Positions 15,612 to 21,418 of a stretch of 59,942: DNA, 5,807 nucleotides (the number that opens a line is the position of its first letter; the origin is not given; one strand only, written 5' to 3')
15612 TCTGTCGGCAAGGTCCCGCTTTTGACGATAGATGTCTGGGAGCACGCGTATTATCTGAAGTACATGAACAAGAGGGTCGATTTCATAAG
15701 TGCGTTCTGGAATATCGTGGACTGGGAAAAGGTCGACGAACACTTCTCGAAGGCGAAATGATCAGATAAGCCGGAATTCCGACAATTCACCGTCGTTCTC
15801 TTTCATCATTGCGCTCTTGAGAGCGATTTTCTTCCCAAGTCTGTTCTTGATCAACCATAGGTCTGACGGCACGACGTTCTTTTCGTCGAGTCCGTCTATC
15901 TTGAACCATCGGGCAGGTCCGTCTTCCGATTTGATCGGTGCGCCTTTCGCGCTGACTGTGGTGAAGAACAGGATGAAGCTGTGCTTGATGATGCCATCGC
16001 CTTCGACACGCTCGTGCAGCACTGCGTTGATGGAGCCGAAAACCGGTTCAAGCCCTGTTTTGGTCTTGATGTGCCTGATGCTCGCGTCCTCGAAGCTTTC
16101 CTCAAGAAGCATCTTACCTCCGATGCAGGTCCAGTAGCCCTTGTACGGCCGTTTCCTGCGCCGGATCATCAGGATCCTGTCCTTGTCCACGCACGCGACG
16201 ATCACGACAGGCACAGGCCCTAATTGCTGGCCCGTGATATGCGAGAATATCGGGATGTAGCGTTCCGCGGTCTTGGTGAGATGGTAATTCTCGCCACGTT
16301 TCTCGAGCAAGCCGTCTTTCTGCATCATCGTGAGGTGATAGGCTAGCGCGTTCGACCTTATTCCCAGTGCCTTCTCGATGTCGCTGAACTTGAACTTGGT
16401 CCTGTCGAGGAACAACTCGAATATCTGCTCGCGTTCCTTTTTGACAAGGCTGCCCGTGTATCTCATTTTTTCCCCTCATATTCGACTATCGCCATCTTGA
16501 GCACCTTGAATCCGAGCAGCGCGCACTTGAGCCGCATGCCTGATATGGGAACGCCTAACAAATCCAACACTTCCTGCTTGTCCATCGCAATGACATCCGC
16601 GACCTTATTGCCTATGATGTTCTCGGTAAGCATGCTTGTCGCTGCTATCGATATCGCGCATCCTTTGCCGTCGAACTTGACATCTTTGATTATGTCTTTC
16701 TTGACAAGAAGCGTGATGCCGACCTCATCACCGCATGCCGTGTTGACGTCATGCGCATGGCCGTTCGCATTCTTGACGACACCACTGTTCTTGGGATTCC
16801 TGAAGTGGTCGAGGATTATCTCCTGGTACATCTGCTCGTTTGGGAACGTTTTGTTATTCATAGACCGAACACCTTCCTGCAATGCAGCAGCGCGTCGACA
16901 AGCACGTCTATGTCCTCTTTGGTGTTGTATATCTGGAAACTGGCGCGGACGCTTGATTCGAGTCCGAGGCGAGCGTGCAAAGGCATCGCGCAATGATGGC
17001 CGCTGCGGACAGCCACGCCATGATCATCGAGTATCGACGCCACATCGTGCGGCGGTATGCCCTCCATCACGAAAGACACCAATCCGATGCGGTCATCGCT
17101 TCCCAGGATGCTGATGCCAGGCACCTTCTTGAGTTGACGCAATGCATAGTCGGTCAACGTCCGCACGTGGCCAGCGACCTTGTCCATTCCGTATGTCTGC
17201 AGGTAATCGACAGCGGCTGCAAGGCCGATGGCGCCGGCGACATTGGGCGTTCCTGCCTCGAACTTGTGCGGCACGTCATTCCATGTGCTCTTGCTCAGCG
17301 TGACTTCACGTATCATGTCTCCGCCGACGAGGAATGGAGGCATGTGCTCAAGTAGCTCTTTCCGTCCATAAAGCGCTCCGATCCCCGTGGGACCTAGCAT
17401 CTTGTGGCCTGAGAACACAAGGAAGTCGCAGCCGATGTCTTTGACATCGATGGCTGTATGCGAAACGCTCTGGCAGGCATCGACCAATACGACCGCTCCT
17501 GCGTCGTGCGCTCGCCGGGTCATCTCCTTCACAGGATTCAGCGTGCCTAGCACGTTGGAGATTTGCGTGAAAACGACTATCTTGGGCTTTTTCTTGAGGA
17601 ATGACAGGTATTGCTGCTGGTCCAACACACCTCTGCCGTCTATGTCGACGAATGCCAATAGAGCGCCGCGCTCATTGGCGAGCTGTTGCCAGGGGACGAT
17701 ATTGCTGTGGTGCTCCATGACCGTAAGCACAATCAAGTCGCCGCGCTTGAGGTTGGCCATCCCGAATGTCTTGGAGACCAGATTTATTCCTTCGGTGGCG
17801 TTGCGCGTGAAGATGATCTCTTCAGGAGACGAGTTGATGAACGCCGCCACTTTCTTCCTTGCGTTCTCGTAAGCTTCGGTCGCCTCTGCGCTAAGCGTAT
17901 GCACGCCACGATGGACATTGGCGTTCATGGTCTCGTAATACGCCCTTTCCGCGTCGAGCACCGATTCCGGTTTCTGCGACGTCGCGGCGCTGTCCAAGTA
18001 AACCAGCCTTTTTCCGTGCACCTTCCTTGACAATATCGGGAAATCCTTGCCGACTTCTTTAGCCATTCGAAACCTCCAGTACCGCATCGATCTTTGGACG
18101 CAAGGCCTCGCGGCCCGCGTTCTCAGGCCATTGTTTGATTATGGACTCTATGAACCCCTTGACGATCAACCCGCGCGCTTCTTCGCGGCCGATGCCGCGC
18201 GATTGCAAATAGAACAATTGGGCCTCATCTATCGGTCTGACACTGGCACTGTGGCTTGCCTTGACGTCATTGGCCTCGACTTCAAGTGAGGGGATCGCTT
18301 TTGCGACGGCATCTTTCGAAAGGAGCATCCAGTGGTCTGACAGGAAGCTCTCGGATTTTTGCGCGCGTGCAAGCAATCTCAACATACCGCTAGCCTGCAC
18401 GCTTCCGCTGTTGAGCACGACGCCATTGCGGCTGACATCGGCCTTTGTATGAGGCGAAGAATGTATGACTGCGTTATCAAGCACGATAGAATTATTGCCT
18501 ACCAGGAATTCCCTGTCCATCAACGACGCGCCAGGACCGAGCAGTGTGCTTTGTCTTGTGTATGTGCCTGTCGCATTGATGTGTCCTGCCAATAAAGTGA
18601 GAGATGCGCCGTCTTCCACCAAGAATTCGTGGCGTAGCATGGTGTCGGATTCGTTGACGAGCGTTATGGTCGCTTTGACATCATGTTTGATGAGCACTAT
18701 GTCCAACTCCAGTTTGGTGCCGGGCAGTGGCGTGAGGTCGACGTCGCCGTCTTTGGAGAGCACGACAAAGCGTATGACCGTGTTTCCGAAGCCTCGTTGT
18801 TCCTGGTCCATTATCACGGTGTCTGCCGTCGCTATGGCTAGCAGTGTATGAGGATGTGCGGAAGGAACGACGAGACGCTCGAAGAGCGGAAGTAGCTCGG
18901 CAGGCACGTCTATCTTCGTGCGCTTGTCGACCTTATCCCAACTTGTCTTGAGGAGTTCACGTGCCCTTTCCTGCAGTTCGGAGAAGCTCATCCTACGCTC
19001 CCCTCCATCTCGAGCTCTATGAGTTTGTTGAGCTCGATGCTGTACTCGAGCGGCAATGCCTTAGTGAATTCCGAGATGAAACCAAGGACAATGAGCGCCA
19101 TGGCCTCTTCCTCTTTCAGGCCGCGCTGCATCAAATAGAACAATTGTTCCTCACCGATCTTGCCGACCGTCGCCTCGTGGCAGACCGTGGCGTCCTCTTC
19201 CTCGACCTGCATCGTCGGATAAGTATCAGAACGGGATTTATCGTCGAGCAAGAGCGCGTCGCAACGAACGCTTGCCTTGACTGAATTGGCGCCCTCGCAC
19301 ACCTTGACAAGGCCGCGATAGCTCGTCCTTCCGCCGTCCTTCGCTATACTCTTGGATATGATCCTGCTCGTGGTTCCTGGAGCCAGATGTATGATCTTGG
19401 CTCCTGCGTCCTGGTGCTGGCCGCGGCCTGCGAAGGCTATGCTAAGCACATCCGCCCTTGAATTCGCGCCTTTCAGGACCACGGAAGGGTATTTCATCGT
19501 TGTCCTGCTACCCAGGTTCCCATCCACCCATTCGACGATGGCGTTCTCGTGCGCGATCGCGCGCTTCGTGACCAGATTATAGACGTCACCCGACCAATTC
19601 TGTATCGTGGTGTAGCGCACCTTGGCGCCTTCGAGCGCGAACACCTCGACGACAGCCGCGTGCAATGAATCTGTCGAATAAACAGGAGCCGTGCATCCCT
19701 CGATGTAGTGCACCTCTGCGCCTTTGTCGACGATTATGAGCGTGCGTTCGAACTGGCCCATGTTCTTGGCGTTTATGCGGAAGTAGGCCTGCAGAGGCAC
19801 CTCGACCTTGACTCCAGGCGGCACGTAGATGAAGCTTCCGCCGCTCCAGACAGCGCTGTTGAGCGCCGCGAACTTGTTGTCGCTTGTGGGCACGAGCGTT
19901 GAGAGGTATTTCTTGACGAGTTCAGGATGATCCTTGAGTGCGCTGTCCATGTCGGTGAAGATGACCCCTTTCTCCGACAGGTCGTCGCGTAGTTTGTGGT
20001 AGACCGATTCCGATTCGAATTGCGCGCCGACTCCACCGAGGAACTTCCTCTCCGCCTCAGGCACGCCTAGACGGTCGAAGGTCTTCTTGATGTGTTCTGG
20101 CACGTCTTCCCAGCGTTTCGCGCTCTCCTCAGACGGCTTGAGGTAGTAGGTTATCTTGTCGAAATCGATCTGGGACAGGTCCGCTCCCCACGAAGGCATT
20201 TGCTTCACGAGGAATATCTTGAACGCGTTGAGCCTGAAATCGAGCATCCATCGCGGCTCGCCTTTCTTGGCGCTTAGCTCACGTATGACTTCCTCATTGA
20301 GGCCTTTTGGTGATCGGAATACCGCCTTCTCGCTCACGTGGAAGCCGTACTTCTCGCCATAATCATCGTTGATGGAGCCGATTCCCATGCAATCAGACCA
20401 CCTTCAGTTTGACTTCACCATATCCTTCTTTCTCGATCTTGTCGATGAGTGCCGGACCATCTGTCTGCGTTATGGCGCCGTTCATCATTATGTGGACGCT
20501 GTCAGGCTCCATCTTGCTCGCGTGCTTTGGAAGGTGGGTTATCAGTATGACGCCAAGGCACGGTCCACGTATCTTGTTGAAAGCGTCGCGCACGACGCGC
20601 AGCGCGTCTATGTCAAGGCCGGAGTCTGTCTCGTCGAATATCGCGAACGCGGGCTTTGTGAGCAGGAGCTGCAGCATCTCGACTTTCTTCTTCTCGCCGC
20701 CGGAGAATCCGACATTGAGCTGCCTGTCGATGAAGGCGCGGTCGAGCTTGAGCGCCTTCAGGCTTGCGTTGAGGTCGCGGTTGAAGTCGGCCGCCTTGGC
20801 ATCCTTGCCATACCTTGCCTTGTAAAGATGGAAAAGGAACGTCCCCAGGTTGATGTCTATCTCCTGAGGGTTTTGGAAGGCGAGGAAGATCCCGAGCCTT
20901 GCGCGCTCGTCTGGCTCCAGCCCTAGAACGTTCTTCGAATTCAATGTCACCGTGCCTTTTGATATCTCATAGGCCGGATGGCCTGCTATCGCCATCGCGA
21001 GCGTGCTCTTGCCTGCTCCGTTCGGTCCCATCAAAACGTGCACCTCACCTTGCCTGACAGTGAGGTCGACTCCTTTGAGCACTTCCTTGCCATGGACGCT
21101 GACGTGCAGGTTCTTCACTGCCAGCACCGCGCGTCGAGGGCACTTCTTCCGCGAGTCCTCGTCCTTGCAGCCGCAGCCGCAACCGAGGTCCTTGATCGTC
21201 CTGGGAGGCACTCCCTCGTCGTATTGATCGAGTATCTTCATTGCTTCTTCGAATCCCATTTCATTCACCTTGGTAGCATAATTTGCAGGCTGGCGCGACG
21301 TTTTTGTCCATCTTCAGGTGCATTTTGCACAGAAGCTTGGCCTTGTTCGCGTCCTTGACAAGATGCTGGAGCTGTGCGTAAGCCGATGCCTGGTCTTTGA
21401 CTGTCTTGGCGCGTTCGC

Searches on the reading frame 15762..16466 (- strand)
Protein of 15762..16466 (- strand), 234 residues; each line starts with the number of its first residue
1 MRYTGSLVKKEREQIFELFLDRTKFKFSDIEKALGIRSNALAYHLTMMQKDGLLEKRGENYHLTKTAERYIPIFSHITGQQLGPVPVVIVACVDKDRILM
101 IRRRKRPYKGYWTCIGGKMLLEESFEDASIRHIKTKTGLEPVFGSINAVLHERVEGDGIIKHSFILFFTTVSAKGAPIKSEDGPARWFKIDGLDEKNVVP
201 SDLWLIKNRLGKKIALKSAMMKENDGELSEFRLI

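Call 3: search_protein_families(library=pfam, proteins=[window:15762-16466:-], max_evalue=0.01)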
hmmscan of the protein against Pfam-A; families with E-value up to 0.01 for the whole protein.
window:15762-16466:- (234 aa): 3 families
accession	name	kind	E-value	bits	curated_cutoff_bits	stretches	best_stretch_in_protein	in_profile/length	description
PF00293.34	NUDIX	-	2.3e-11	44.3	21.1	1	87-197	6-122/134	NUDIX domain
PF24038.1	DUF7347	-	0.00058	20.5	27.6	1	11-69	12-72/77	Domain of unknown function (DUF7347)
PF12840.13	HTH_20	-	0.0021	18.4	27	1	28-57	22-51/51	Helix-turn-helix domain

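Call 8: search_protein_families(library=ncbifam, proteins=[window:15762-16466:-], max_evalue=0.01)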
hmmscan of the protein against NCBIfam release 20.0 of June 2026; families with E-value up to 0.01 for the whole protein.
window:15762-16466:- (234 aa): 13 families
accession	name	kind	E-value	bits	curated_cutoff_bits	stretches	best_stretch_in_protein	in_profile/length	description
NF003787.0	PRK05379.1-4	equivalog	1.5e-06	27.5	449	1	84-147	205-274/346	bifunctional nicotinamide-nucleotide adenylyltransferase/Nudix hydroxylase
NF008044.0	PRK10776.1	equivalog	3.6e-06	26.9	148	1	94-207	14-124/130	8-oxo-dGTP diphosphatase MutT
NF003788.0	PRK05379.1-5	equivalog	1.2e-05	24.8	354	1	92-143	220-271/351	bifunctional nicotinamide-nucleotide adenylyltransferase/Nudix hydroxylase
NF006530.0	PRK08999.1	equivalog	6.8e-05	22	245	1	88-207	9-126/315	Nudix family hydrolase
NF003786.0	PRK05379.1-2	equivalog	0.00019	20.7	397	1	92-140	225-273/354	bifunctional nicotinamide-nucleotide adenylyltransferase/Nudix hydroxylase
NF033788.1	HTH_metalloreg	subfamily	0.00026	20.7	55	1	7-58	8-59/77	metalloregulator ArsR/SmtB family transcription factor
NF007834.0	PRK10546.1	equivalog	0.00027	20.7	156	1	88-209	6-125/135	pyrimidine (deoxy)nucleoside triphosphate diphosphatase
NF011963.0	PRK15434.1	subfamily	0.00028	20.6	146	1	94-139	27-72/159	GDP-mannose mannosyl hydrolase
NF006961.0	PRK09438.1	equivalog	0.00033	20.2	103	1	85-140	9-62/151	dihydroneopterin triphosphate diphosphatase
NF003790.0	PRK05379.2-2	equivalog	0.0042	16.2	403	1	84-141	215-273/354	bifunctional nicotinamide mononucleotide adenylyltransferase/ADP-ribose pyrophosphatase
NF001299.0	PRK00241.1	equivalog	0.0043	16.6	158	1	85-139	135-188/263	NAD(+) diphosphatase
TIGR00586.1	mutt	equivalog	0.0059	16.6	97.9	0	93-207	14-125/129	8-oxo-dGTP diphosphatase MutT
NF003791.0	PRK05379.2-3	equivalog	0.0085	15.3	409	1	92-140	209-257/340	bifunctional nicotinamide-nucleotide adenylyltransferase/Nudix hydroxylase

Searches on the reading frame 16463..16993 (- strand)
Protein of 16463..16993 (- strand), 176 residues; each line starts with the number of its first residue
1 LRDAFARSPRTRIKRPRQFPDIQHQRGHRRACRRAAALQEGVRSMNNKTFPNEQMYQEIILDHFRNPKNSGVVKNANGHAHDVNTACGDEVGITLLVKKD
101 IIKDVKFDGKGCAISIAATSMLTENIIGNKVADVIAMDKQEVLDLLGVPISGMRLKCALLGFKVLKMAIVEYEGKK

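Call 3: search_protein_families(library=pfam, proteins=[window:16463-16993:-], max_evalue=0.01)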
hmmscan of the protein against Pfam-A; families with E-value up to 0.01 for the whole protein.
window:16463-16993:- (176 aa): 1 family
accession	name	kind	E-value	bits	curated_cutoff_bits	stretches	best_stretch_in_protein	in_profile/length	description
PF01592.21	NifU_N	-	2.5e-31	108.9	22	1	55-176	1-124/127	NifU-like N terminal domain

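Call 8: search_protein_families(library=ncbifam, proteins=[window:16463-16993:-], max_evalue=0.01)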
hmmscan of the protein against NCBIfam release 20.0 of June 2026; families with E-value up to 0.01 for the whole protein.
window:16463-16993:- (176 aa): 4 families
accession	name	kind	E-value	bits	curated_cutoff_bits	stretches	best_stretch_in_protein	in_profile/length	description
TIGR03419.1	NifU_clost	equivalog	7.3e-29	100.6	187.9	1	56-175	1-119/121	Fe-S cluster assembly scaffold protein NifU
TIGR01994.1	SUF_scaf_2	equivalog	1.4e-28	99.7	92.5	1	53-139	2-88/137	Fe-S cluster assembly sulfur transfer protein SufU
TIGR02000.1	NifU_proper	equivalog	5.5e-20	71.9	273.3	1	56-175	4-124/290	Fe-S cluster assembly protein NifU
TIGR01999.1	iscU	equivalog_domain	2e-19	69.9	192.4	1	56-176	1-123/124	Fe-S cluster assembly scaffold IscU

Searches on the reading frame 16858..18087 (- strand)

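Call 3: search_protein_families(library=pfam, proteins=[window:16858-18087:-], max_evalue=0.01)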
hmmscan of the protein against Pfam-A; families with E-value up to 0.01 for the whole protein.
window:16858-18087:- (409 aa): 5 families
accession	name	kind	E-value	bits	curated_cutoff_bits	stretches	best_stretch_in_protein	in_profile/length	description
PF00266.25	Aminotran_5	-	4.7e-150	500.1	21.5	1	29-396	1-371/371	Aminotransferase class-V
PF00155.27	Aminotran_1_2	-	5.1e-06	26.4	19.7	1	69-400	40-361/361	Aminotransferase class I and II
PF01053.26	Cys_Met_Meta_PP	-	2.2e-05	23.6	27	1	111-231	86-200/381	Cys/Met metabolism PLP-dependent enzyme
PF01041.23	DegT_DnrJ_EryC1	-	0.00035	20.3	19.8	1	78-214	31-156/360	DegT/DnrJ/EryC1/StrS aminotransferase family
PF03841.19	SelA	-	0.0043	16.6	22.8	1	195-249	176-233/367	L-seryl-tRNA selenium transferase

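Call 8: search_protein_families(library=ncbifam, proteins=[window:16858-18087:-], max_evalue=0.01)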
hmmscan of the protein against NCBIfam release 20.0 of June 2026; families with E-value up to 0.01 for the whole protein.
window:16858-18087:- (409 aa): 37 families (the best 25 are shown)
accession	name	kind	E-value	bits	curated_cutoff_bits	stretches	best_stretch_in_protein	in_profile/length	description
TIGR01979.1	sufS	subfamily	5.4e-178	591.9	475.1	1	11-408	2-403/403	SufS family cysteine desulfurase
NF041166.1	f2_encap_cargo1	exception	1.8e-168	562.5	800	1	10-400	228-620/623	family 2A encapsulin nanocompartment cargo protein cysteine desulfurase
NF006791.0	PRK09295.1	equivalog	1.6e-144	481.9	661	1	10-407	6-405/406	cysteine desulfurase SufS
NF008126.0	PRK10874.1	equivalog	4.5e-115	385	607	1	12-401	9-393/401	cysteine desulfurase CsdA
TIGR03392.1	FeS_syn_CsdA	equivalog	1e-112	377.2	493.6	1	13-401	7-390/398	cysteine desulfurase CsdA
TIGR01976.1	am_tr_V_VC1184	hypoth_equivalog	8.7e-80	268.9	352.35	1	12-400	6-401/401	cysteine desulfurase-like protein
TIGR01977.1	am_tr_V_EF2568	hypoth_equivalog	2.5e-75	253.9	377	1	29-401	1-374/376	cysteine desulfurase family protein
NF040779.1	Sec_lyase_SclA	exception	2.8e-63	214.1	525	1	29-400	1-373/378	selenocysteine lyase SclA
TIGR03402.1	FeS_nifS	equivalog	1.2e-51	175.7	530.75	1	29-400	1-366/379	cysteine desulfurase NifS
TIGR03235.1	DNA_S_dndA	equivalog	8.6e-40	137.1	480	1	30-367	1-325/353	cysteine desulfurase DndA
NF010611.0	PRK14012.1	equivalog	1.3e-38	133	548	1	28-367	6-331/406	IscS subfamily cysteine desulfurase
TIGR02006.1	IscS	equivalog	9.7e-36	123.6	643.2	1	28-332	4-292/402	IscS subfamily cysteine desulfurase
TIGR03403.1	nifS_epsilon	equivalog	3.1e-30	105.3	587.7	1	29-368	1-326/382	NifS family cysteine desulfurase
TIGR04343.1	egtE_PLP_lyase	equivalog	6.1e-26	91.1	400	1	29-359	15-330/370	ergothioneine biosynthesis PLP-dependent enzyme EgtE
NF002806.0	PRK02948.1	subfamily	1.4e-25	90.1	304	1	28-322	1-276/381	IscS subfamily cysteine desulfurase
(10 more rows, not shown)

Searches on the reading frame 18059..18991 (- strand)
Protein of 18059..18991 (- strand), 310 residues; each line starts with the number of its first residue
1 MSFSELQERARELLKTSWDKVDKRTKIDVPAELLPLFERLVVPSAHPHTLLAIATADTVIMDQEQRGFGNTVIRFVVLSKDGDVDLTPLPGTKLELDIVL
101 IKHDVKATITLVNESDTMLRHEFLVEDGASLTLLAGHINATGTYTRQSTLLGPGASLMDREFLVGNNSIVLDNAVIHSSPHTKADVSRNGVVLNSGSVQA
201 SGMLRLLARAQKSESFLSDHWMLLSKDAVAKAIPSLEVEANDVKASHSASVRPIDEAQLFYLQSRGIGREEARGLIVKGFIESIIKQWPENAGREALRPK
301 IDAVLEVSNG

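Call 3: search_protein_families(library=pfam, proteins=[window:18059-18991:-], max_evalue=0.01)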
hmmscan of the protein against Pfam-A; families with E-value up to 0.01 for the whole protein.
window:18059-18991:- (310 aa): 1 family
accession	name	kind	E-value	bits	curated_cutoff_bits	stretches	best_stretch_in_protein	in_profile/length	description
PF01458.23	SUFBD_core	-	2.7e-35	122.3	27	1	120-280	69-232/232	SUF system FeS cluster assembly, SufBD core domain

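Call 8: search_protein_families(library=ncbifam, proteins=[window:18059-18991:-], max_evalue=0.01)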
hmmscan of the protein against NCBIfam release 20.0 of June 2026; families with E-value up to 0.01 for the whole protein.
window:18059-18991:- (310 aa): 5 families
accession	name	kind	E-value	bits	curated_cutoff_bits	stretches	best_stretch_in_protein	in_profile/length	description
TIGR01981.1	sufD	equivalog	2.2e-39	135.4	222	1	118-296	93-274/275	Fe-S cluster assembly protein SufD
TIGR01980.1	sufB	equivalog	5.3e-25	88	346.4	1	152-289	298-437/448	Fe-S cluster assembly protein SufB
NF008194.0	PRK10948.1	equivalog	1.1e-18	67.3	489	1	190-305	303-418/423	Fe-S cluster assembly protein SufD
NF008773.0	PRK11814.1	equivalog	1.8e-17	63.1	717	1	175-297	350-472/484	Fe-S cluster assembly protein SufB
NF052511.1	SUF_like_SmsB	exception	1.6e-14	53.8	650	1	189-289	328-426/445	SUF-like minimal system protein SmsB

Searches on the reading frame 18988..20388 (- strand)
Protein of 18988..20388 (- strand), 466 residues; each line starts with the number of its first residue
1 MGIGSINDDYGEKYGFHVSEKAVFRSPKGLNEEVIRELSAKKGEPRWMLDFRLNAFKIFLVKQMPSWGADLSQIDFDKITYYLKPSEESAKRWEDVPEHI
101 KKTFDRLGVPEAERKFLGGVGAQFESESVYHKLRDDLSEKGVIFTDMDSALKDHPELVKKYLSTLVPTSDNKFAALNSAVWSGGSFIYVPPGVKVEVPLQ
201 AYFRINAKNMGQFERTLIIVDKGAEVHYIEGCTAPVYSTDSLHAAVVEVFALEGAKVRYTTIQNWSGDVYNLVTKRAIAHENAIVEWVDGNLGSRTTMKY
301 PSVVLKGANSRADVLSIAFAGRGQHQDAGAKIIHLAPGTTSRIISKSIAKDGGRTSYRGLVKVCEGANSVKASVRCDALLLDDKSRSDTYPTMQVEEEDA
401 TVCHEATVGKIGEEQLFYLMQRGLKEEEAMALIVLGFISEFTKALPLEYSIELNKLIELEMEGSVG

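Call 3: search_protein_families(library=pfam, proteins=[window:18988-20388:-], max_evalue=0.01)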
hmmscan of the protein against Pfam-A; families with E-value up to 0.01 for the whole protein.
window:18988-20388:- (466 aa): 2 families
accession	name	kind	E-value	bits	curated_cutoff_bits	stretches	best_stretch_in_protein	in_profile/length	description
PF01458.23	SUFBD_core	-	7.7e-87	291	27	1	203-437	1-232/232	SUF system FeS cluster assembly, SufBD core domain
PF19295.5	SufBD_N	-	1.1e-11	45.1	23.5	1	136-200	106-171/172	SufBD protein N-terminal region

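Call 8: search_protein_families(library=ncbifam, proteins=[window:18988-20388:-], max_evalue=0.01)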
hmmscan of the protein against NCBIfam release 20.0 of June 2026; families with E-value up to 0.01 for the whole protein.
window:18988-20388:- (466 aa): 5 families
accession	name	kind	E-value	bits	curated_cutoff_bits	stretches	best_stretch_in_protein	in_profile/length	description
TIGR01980.1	sufB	equivalog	6e-215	714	346.4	1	12-457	3-448/448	Fe-S cluster assembly protein SufB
NF008773.0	PRK11814.1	equivalog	3.7e-156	520.5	717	1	13-466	20-484/484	Fe-S cluster assembly protein SufB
NF052511.1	SUF_like_SmsB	exception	3.9e-80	270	650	1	26-464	8-444/445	SUF-like minimal system protein SmsB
TIGR01981.1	sufD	equivalog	1.7e-60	204.7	222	1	180-448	3-269/275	Fe-S cluster assembly protein SufD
NF008194.0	PRK10948.1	equivalog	1.1e-20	73.9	489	1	292-445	248-401/423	Fe-S cluster assembly protein SufD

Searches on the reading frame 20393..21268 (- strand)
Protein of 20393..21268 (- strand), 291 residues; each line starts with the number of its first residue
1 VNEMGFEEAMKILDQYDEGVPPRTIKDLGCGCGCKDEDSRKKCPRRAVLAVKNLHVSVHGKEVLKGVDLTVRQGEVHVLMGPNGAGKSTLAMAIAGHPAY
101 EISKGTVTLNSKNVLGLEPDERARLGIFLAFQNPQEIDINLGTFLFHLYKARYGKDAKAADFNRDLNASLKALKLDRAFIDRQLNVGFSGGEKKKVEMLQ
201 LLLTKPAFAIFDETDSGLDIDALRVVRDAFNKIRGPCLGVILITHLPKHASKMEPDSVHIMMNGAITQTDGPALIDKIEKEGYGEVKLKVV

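Call 3: search_protein_families(library=pfam, proteins=[window:20393-21268:-], max_evalue=0.01)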
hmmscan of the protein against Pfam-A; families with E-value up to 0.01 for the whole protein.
window:20393-21268:- (291 aa): 8 families
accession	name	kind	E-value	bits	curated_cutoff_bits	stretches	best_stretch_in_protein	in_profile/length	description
PF00005.33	ABC_tran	-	8e-21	75.5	25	1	64-214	1-135/137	ABC transporter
PF13304.12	AAA_21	-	2.7e-06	28.1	27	0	76-94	1-19/304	AAA domain, putative AbiEii toxin, Type IV TA system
PF02463.25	SMC_N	-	2.7e-06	27.4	40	1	75-254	25-206/220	RecF/RecN/SMC N terminal domain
PF13514.12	AAA_27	-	0.00035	20.7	22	1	52-95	4-47/206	AAA domain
PF13481.12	AAA_25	-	0.00097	19.2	27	1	70-97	29-56/195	AAA domain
PF03193.22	RsgA_GTPase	-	0.00098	19.4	30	1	50-102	83-134/174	RsgA GTPase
PF13555.12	AAA_29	-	0.001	19.2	27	1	65-93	13-41/61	P-loop containing region of AAA domain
PF13671.12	AAA_33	-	0.0037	18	27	1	76-101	1-26/143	AAA domain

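Call 8: search_protein_families(library=ncbifam, proteins=[window:20393-21268:-], max_evalue=0.01)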
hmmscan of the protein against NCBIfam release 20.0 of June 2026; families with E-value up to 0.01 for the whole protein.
window:20393-21268:- (291 aa): 181 families (the best 25 are shown)
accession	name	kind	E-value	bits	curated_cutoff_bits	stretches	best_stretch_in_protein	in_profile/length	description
TIGR01978.1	sufC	equivalog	9.8e-84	280.6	212.8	1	49-285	1-242/243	Fe-S cluster assembly ATPase SufC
NF007134.0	PRK09580.1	equivalog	7.8e-64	215.5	400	1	49-285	2-243/248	Fe-S cluster assembly ATPase SufC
NF011967.0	PRK15439.1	equivalog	1.6e-24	86.3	586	2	45-136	8-97/510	autoinducer 2 ABC transporter ATP-binding protein LsrA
TIGR04406.1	LPS_export_lptB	equivalog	1.1e-23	83.8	240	1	49-271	2-218/239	LPS export ABC transporter ATP-binding protein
TIGR03864.1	PQQ_ABC_ATP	hypoth_equivalog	1.5e-23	83.5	302.25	1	49-269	2-213/236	ABC transporter, ATP-binding subunit, PQQ-dependent alcohol dehydrogenase system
NF007601.2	PRK10247.1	equivalog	2e-21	76.5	292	1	48-250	1-195/204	iron efflux ABC transporter ATP-binding subunit FetA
NF010068.0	PRK13548.1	equivalog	5.3e-21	74.9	261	1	46-272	3-227/261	heme ABC transporter ATP-binding protein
NF043075.1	MMSYN1_0197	equivalog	1.2e-20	73.7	550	1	48-274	2-219/341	spermidine/putrescine ABC transporter ATP-binding protein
NF041861.1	YtfR_transport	equivalog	1.2e-20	73.4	850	2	48-133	1-84/492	galactofuranose ABC transporter, ATP-binding protein YtfR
TIGR03873.1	F420-0_ABC_ATP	hypoth_equivalog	2.7e-20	72.7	372.4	1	49-273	2-222/256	putative F420-0 ABC transporter ATP-binding protein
NF008653.0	PRK11650.1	subfamily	3.2e-20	72.5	432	1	48-272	3-219/357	sn-glycerol-3-phosphate ABC transporter ATP-binding protein UgpC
TIGR04520.1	ECF_ATPase_1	equivalog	6e-20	71.8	315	1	59-275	11-223/269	energy-coupling factor transporter ATPase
TIGR01188.1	drrA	subfamily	6.1e-20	71.7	312.45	1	63-280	8-217/302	daunorubicin resistance ABC transporter, ATP-binding protein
TIGR03411.1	urea_trans_UrtD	equivalog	7.3e-20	71.7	304.1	1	48-267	2-221/242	urea ABC transporter ATP-binding protein UrtD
NF000355.4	ribo_prot_ABC_F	equivalog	9.8e-20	70.9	380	1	49-245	3-172/499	ribosomal protection-like ABC-F family protein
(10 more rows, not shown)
